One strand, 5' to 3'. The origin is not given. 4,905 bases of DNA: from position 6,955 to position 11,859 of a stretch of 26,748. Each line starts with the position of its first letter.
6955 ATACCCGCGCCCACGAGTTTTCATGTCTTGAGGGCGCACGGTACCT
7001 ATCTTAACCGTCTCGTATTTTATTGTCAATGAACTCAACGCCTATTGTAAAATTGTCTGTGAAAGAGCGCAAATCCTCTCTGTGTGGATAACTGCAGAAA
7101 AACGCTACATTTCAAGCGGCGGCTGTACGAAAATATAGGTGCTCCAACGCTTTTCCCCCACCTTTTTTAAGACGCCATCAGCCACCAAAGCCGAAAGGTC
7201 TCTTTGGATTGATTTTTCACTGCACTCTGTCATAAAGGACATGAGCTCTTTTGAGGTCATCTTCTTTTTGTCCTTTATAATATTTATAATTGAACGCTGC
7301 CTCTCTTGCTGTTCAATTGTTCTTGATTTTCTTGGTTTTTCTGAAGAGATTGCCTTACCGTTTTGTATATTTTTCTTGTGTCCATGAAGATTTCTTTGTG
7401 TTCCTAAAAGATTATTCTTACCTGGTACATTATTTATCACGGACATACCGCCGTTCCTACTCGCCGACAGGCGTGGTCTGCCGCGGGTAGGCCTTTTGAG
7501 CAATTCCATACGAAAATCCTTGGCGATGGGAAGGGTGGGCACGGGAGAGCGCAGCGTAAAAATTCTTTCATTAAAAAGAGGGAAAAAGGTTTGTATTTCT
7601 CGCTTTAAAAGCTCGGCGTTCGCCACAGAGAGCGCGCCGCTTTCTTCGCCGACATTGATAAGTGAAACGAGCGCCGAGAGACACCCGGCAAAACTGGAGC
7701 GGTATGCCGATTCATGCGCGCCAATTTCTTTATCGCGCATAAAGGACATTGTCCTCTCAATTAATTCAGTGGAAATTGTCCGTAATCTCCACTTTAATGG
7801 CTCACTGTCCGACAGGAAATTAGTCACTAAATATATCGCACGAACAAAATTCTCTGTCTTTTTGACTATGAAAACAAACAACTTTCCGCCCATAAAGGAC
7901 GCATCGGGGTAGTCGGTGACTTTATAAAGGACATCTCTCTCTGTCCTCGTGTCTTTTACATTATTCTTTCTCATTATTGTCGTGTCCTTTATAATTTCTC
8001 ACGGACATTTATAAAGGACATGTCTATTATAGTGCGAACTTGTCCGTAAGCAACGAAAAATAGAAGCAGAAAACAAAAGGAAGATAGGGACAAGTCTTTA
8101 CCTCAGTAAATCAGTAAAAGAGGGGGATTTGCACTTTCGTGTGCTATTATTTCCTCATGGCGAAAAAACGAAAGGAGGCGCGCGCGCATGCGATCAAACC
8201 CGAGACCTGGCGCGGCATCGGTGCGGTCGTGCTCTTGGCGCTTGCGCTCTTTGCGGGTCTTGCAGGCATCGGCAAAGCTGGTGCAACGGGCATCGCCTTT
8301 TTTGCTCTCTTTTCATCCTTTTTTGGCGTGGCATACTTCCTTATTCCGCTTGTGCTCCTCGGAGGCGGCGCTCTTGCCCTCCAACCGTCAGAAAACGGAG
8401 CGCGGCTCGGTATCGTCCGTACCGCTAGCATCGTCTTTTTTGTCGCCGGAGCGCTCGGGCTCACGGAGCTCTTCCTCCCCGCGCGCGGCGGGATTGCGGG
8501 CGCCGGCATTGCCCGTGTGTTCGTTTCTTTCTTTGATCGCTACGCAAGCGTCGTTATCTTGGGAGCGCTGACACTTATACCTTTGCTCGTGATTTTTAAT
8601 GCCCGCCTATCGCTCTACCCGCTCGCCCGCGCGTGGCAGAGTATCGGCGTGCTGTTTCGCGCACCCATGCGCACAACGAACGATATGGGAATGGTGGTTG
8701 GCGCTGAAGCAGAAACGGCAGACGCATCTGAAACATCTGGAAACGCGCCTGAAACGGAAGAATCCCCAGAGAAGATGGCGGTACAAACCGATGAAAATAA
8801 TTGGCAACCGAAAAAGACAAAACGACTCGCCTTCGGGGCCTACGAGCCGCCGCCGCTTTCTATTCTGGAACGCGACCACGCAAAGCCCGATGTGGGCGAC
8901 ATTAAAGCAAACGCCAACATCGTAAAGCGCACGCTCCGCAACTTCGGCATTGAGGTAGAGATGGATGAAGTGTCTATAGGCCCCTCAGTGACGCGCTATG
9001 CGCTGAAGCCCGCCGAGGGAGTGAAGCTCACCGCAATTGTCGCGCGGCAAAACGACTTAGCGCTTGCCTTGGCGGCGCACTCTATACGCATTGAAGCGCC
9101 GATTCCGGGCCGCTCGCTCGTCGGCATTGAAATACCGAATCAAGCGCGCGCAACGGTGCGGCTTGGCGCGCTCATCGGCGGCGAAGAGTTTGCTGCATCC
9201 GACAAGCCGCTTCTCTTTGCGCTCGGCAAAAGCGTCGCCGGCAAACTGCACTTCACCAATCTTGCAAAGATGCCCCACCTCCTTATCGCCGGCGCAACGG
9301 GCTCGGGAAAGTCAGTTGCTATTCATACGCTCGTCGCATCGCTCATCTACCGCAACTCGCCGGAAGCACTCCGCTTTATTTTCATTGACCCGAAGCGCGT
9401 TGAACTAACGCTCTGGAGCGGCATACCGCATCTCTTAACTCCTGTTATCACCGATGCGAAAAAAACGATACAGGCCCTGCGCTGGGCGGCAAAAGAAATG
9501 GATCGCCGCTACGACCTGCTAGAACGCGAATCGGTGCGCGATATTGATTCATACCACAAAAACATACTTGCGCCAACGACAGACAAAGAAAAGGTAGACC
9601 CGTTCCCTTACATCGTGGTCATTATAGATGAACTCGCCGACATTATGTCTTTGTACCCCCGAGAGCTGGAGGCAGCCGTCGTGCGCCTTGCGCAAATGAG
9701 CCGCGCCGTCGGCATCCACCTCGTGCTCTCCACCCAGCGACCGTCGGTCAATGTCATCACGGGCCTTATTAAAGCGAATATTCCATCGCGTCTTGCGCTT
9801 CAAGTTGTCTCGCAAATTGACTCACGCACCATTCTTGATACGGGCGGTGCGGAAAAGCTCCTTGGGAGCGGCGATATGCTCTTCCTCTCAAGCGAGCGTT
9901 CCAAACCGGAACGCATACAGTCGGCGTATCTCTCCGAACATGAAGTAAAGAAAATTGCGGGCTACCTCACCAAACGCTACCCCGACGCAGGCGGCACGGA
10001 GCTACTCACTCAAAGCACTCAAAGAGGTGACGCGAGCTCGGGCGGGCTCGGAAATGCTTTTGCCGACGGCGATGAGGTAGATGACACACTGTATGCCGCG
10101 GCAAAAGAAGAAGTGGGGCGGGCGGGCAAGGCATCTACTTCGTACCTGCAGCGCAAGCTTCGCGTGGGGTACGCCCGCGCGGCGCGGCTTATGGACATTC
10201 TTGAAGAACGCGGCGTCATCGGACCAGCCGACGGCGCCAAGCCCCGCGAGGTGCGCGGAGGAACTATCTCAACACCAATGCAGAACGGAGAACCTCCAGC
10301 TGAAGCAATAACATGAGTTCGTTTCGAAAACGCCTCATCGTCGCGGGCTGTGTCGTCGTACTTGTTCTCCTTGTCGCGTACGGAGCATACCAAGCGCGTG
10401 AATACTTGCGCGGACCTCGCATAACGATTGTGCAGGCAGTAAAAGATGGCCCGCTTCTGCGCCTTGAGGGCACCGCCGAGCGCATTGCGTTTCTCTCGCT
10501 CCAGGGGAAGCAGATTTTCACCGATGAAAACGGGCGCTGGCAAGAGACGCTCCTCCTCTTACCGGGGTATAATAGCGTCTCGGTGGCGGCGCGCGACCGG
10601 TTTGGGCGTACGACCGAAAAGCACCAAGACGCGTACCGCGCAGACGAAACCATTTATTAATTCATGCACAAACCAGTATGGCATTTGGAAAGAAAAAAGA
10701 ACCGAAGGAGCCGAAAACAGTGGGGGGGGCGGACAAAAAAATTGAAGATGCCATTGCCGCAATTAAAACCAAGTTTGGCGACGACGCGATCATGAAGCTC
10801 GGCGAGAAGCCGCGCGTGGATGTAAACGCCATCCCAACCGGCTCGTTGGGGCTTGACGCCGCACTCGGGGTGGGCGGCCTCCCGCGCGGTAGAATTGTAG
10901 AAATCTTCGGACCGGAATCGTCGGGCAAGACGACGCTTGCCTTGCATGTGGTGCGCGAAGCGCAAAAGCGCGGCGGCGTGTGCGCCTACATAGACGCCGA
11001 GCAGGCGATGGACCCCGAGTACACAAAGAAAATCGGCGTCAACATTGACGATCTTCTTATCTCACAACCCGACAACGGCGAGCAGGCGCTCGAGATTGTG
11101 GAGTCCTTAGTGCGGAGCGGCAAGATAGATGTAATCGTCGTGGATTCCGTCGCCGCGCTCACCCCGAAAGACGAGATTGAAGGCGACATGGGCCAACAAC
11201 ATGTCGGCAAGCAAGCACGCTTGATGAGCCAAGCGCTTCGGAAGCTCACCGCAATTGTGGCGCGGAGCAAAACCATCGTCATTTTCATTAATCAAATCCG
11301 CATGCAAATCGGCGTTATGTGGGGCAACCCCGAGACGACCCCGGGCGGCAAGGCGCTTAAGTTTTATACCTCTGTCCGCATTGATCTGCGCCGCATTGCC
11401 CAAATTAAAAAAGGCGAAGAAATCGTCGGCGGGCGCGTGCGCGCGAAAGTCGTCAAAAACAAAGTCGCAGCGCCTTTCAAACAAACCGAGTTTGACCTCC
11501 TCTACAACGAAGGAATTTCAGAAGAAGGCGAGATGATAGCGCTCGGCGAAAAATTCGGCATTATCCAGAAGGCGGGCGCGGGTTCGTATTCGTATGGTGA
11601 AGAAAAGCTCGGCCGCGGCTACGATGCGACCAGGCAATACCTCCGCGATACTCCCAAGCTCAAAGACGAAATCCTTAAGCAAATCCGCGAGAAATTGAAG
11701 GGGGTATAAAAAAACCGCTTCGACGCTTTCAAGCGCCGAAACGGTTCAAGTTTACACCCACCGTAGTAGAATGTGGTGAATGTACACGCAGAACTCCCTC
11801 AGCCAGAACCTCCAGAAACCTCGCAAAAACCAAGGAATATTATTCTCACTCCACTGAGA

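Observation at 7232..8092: wHTH gene written over an array of its probable binding sites (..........), head-to-head with ftsK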

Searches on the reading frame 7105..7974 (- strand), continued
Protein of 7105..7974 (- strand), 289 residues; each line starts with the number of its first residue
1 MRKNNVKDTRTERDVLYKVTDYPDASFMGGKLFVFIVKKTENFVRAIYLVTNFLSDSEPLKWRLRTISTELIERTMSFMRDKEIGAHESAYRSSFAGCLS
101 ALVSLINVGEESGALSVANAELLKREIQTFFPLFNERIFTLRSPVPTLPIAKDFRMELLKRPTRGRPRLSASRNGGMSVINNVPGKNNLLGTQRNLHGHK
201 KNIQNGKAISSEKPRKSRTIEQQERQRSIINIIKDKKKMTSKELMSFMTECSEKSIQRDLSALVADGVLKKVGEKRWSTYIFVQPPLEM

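Call 63: search_protein_families(library=pfam, alignment_id=A1, max_evalue=1)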
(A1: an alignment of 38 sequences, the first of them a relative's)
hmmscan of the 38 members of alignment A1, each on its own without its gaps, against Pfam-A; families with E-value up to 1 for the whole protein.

A. member 1, P0001 (289 aa): 5 families
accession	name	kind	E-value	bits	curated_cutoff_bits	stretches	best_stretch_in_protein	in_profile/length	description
PF08280.17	HTH_Mga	-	0.0018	18.7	23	1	222-264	3-44/59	M protein trans-acting positive regulator (MGA) HTH domain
PF08220.18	HTH_DeoR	-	0.0048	17.1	21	1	225-272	1-47/57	DeoR-like helix-turn-helix domain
PF08279.18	HTH_11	-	0.0065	16.8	25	1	225-268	1-44/55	HTH domain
PF08100.18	Dimerisation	-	0.066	13.5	25.6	1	229-275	30-76/93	O-methyltransferase dimerisation domain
PF03965.22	Penicillinase_R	-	0.12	13.2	22.6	1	225-281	4-63/115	Penicillinase repressor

B. families by the number of members that match (of 38 scanned): 57 families (the first 25 are shown)
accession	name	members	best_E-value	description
PF08220.18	HTH_DeoR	35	4.4e-09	DeoR-like helix-turn-helix domain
PF03965.22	Penicillinase_R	22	0.00038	Penicillinase repressor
PF25213.1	HVO_A0261_N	17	0.00075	HVO_A0261 N-terminal domain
PF13730.12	HTH_36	10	0.0011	Helix-turn-helix domain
PF08279.18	HTH_11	7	2.5e-05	HTH domain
PF08280.17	HTH_Mga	6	0.0018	M protein trans-acting positive regulator (MGA) HTH domain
PF13545.12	HTH_Crp_2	6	0.022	Crp-like helix-turn-helix domain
PF06163.17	DUF977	6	0.033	Bacterial protein of unknown function (DUF977)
PF25212.1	HVO_A0114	5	0.00066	HVO_A0114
PF18502.6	Mrpl_C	4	0.11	54S ribosomal protein L8 C-terminal domain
PF08100.18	Dimerisation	3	0.01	O-methyltransferase dimerisation domain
PF08221.17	HTH_9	3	0.011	RNA polymerase III subunit RPC82 helix-turn-helix domain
PF12840.13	HTH_20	3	0.028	Helix-turn-helix domain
PF01726.22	LexA_DNA_bind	3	0.064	LexA DNA binding domain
PF01638.23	HxlR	3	0.067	HxlR-like helix-turn-helix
PF05635.17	23S_rRNA_IVP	2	0.015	23S rRNA-intervening sequence protein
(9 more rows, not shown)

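Call 78: search_protein_families(library=pfam, proteins=[L130:3587-4870:+, L130:2843-3532:+, L130:9-2873:+, L169:3936-4568:-, L169:3079-3843:-, L169:1450-2973:-], max_evalue=0.001)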
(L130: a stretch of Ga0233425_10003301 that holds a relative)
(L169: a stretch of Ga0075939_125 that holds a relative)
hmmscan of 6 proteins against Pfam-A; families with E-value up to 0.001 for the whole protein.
L130:3587-4870:+ (427 aa): 2 families
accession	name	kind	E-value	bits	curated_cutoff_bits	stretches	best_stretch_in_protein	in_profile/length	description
PF00675.25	Peptidase_M16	-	6.6e-35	120.6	22.3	1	19-167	1-148/149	Insulinase (Peptidase family M16)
PF05193.26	Peptidase_M16_C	-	4e-31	108.7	23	1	174-347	2-179/181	Peptidase M16 inactive domain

L130:2843-3532:+ (229 aa): 2 families
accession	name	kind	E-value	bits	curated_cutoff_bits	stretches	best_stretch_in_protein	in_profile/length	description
PF11967.14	RecO_N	-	7.4e-13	48.8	27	1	4-74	3-74/80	Recombination protein O N terminal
PF02565.21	RecO_C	-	8.9e-05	22.7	22.1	1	124-185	6-64/157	Recombination protein O C terminal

L130:9-2873:+ (954 aa): 5 families
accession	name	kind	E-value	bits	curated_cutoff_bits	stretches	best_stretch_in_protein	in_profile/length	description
PF00133.28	tRNA-synt_1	-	7e-111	371.3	22.7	1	17-627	2-409/414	tRNA synthetases class I (I, L, M and V)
PF08264.19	Anticodon_1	-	4.9e-29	101.5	25.1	1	677-822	1-146/148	Anticodon-binding domain of tRNA ligase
PF09334.17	tRNA-synt_1g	-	2.9e-20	72.8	20.1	2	573-644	307-377/391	tRNA synthetases class I (M)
PF19302.4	DUF5915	-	3.9e-19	69.4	27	1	859-947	102-190/195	Domain of unknown function (DUF5915)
PF01406.26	tRNA-synt_1e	-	0.00084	19.2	27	0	586-641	246-299/301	tRNA synthetases class I (C) catalytic domain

L169:3936-4568:- (210 aa): 2 families
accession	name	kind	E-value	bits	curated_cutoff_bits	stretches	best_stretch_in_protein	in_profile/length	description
PF06560.17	GPI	-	2.4e-20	73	20.7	1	50-185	51-173/182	Glucose-6-phosphate isomerase (GPI)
PF07883.17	Cupin_2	-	3.2e-06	27.2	27.2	1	113-138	37-62/70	Cupin domain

L169:3079-3843:- (254 aa): 0 families

L169:1450-2973:- (507 aa): 6 families
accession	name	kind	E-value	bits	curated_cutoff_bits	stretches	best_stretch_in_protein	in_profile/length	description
PF08323.17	Glyco_transf_5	-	2.1e-64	218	22.7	1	11-259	1-239/239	Starch synthase catalytic domain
PF00534.26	Glycos_transf_1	-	1.7e-18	67.2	26.4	1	305-465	5-162/172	Glycosyl transferases group 1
PF13692.12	Glyco_trans_1_4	-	5.7e-14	53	27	1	316-460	2-141/142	Glycosyl transferases group 1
PF13579.12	Glyco_trans_4_4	-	6.2e-05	23.8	29.7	0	26-245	1-143/158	Glycosyl transferase 4-like domain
PF13439.12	Glyco_transf_4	-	0.00032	21.2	28.5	0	99-245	19-149/170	Glycosyltransferase Family 4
PF20706.3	GT4-conflict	-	0.00089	18.8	26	0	312-444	194-335/385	Family 4 Glycosyltransferase in conflict systems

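Call 85: search_protein_families(library=phrogs, proteins=[window:7105-7974:-], max_evalue=0.01)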
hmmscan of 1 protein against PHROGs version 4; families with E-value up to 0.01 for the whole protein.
window:7105-7974:- (289 aa): 6 families
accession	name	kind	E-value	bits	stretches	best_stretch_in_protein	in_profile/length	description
phrog_5978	-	unknown function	3.3e-06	27.4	1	201-280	273-352/364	-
phrog_12156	-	DNA, RNA and nucleotide metabolism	0.0002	21.1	1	218-283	413-481/485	DNA helicase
phrog_1123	-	unknown function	0.0022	18.8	1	222-276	29-83/112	-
phrog_142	-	moron, auxiliary metabolic gene and host takeover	0.0024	19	1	221-280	9-68/116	Ren-like exclusion protein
phrog_1368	-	transcription regulation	0.0039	18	1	222-278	9-66/101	transcriptional regulator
phrog_1032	-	DNA, RNA and nucleotide metabolism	0.0096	16.9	0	241-277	39-75/281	replication initiation protein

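Call 86: search_protein_families(library=padloc, proteins=[window:7105-7974:-], max_evalue=0.01)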
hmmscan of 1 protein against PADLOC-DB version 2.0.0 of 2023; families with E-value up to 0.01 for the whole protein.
window:7105-7974:- (289 aa): 5 families
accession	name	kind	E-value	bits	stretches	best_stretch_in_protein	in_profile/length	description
PDLC03963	SoFic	-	0.0001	19.8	1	200-282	268-351/361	-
PDLC01457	WYL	-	0.00087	16.9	1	223-268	3-47/229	"CAS-I,CAS-II,CAS-III,CAS-IV,CAS-V,CAS-VI; associated_signaling"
PDLC01879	CARF3--CARF_TM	-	0.0016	16.1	1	220-276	152-206/222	-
PDLC02235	AbiEi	-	0.0047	14.6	1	224-274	3-57/240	AbiEi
PDLC05078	PDC-S72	-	0.0057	13.8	1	185-283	276-374/377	-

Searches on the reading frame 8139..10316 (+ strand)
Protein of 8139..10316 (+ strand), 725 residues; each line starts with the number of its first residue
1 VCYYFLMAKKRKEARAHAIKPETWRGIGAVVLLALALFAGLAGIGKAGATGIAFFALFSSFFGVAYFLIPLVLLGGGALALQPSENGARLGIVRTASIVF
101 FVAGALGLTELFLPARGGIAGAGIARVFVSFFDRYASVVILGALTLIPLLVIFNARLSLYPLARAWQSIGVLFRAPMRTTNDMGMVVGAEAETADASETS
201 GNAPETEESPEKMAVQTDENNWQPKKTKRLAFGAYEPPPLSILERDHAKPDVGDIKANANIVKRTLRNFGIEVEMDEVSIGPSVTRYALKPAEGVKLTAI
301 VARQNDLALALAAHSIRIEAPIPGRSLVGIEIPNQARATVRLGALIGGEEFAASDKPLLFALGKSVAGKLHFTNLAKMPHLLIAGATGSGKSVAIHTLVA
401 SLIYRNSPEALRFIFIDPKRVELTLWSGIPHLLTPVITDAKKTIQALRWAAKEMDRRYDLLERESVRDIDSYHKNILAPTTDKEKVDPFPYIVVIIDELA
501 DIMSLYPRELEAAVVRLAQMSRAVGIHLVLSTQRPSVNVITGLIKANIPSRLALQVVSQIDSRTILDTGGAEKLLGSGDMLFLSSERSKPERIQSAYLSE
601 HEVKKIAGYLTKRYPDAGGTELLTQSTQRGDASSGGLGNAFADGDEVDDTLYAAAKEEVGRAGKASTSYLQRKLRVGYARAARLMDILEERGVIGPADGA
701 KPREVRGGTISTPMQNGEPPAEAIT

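Call 7: search_protein_families(library=pfam, proteins=[window:8139-10316:+], max_evalue=0.01)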
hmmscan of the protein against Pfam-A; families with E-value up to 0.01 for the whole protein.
window:8139-10316:+ (725 aa): 6 families
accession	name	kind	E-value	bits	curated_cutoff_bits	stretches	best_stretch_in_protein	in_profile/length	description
PF01580.24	FtsK_SpoIIIE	-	1.5e-56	191.8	24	1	343-537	3-221/221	FtsK/SpoIIIE family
PF17854.6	FtsK_alpha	-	8.5e-28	97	22.9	1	238-334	2-101/101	FtsK alpha domain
PF09397.16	FtsK_gamma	-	2.6e-24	85.1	30.6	1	648-705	3-60/63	Ftsk gamma domain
PF12846.13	AAA_10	-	0.0019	17.8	27.5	1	378-426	21-64/362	AAA-like domain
PF01935.23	DUF87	-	0.0021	18.6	23.2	1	379-418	24-60/220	Helicase HerA, central domain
PF13191.12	AAA_16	-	0.009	17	32.6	0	379-499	25-141/167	AAA ATPase domain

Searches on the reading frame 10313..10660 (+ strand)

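Call 64: search_protein_families(library=pfam, proteins=[window:10313-10660:+], max_evalue=0.01)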
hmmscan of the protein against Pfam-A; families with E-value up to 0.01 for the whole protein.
window:10313-10660:+ (115 aa): 1 family
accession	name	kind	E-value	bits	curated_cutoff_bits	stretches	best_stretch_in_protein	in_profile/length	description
PF09136.16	Glucodextran_B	-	0.0003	21.1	27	1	52-105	22-77/83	Glucodextranase, domain B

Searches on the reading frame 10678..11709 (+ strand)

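Call 7: search_protein_families(library=pfam, proteins=[window:10678-11709:+], max_evalue=0.01)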
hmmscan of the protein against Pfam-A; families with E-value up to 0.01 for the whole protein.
window:10678-11709:+ (343 aa): 13 families
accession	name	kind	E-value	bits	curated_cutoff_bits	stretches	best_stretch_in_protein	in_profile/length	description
PF00154.27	RecA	-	1e-133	445.2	27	1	20-281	1-262/262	recA bacterial DNA recombination protein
PF21096.2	RecA_C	-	1.1e-14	54.8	27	1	284-341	1-57/57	RecA C-terminal domain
PF08423.17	Rad51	-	1.9e-11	44.2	22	1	46-240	2-212/244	Rad51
PF06745.19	ATPase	-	1.2e-09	38.3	26.6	1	52-126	1-77/231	KaiC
PF01637.24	ATPase_2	-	2.6e-06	27.8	33.2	1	72-211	21-123/225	ATPase domain predominantly from Archaea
PF13191.12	AAA_16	-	1.3e-05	26.2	32.6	1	60-206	13-140/167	AAA ATPase domain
PF02283.22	CobU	-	2.5e-05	24.3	27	1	76-211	3-129/168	Cobinamide kinase / cobinamide phosphate guanyltransferase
PF13481.12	AAA_25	-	0.00017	21.7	27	1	66-166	28-160/195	AAA domain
PF13401.12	AAA_22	-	0.00024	21.9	27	1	72-164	6-97/130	AAA domain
PF00005.33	ABC_tran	-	0.0019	19.2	25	1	68-153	8-80/137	ABC transporter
PF00004.35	AAA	-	0.0024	18.7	21.2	1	76-202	3-105/131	ATPase family associated with various cellular activities (AAA)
PF13479.12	AAA_24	-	0.0067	16.7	27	0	74-162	5-77/195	AAA domain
PF13173.12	AAA_14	-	0.007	16.8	27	0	72-118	3-48/129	AAA domain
